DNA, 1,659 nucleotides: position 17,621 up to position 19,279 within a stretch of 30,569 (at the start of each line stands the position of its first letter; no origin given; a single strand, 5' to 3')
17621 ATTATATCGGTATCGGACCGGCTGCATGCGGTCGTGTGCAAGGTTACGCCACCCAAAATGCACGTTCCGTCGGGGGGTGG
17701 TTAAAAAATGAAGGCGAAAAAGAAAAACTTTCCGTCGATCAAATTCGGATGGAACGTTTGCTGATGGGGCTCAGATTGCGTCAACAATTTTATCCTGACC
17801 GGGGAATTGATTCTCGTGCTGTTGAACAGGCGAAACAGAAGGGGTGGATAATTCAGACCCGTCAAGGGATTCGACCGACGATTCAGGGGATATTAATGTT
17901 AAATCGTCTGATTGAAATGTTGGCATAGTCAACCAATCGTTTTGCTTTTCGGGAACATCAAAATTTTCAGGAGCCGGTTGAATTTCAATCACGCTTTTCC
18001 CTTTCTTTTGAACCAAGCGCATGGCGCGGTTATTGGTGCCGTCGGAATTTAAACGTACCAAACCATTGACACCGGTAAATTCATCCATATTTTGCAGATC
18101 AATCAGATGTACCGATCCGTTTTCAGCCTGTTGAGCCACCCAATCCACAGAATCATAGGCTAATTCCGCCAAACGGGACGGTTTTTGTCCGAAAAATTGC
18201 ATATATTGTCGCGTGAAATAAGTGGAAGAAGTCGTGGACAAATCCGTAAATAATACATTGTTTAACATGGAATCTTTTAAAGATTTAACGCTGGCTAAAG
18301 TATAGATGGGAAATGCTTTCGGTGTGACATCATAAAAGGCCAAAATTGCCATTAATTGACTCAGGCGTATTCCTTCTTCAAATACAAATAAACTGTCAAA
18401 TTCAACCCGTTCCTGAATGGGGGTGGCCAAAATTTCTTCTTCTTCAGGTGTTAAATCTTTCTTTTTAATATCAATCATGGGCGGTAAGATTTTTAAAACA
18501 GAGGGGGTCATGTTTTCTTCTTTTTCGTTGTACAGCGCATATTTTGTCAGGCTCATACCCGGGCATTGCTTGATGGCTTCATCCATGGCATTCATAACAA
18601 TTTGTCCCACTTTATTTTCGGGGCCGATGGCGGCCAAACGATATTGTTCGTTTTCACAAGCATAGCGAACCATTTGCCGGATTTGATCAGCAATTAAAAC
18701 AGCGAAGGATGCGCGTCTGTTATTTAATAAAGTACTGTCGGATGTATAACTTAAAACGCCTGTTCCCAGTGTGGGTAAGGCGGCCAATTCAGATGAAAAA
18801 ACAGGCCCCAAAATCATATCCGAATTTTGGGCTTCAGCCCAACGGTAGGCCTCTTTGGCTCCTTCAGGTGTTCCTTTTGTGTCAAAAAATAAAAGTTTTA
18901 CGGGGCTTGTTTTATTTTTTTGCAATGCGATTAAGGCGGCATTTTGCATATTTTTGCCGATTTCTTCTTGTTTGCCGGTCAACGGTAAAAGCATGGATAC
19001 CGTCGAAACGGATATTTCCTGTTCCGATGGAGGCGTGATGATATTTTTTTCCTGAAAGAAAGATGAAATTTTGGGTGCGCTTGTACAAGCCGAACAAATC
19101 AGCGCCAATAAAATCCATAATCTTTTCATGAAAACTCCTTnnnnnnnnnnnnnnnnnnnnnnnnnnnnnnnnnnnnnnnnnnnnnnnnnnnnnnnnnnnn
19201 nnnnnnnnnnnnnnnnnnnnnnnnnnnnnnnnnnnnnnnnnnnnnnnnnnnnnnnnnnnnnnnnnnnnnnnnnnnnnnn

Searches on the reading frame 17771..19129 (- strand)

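Call 56: search_protein_families(library=pfam, proteins=[window:17771-19129:-], max_evalue=0.001)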
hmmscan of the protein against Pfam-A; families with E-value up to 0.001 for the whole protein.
window:17771-19129:- (452 aa): 2 families
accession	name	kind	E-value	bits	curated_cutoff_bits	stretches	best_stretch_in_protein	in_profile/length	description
PF13458.12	Peripla_BP_6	-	4.6e-14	53.3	31.7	1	44-376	4-339/343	Periplasmic binding protein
PF04348.19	LppC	-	3.7e-06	26.3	28.8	1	38-265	215-448/563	LppC putative lipoprotein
